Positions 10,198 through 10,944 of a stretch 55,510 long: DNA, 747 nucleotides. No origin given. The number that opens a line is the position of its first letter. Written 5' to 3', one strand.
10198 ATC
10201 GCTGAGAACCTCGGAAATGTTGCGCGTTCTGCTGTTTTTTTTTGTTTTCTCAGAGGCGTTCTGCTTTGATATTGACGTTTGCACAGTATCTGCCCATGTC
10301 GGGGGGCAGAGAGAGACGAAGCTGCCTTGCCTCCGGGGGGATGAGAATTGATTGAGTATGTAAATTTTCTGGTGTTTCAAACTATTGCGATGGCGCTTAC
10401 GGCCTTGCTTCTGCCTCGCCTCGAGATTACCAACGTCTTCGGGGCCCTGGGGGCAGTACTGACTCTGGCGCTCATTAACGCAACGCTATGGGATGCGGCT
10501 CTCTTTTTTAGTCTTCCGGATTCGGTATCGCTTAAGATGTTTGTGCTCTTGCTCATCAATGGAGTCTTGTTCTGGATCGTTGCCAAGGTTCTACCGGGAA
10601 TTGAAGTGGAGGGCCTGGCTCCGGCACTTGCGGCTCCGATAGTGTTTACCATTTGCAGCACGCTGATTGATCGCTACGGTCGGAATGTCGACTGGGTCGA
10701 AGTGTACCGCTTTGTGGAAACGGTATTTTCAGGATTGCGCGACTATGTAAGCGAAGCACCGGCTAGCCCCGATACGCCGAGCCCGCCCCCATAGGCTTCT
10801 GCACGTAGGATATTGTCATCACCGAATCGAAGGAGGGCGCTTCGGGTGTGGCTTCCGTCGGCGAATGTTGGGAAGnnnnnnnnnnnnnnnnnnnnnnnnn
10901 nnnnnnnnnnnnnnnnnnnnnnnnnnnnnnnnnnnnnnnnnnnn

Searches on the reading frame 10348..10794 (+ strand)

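Call 78: search_protein_families(library=pfam, proteins=[window:10348-10794:+], max_evalue=0.001)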
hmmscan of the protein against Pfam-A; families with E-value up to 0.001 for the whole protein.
window:10348-10794:+ (148 aa): 1 family
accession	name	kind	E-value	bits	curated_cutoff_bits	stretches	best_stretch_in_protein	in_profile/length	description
PF04020.18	Phage_holin_4_2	-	4e-12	47.1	28.8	1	8-106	7-105/105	Mycobacterial 4 TMS phage holin, superfamily IV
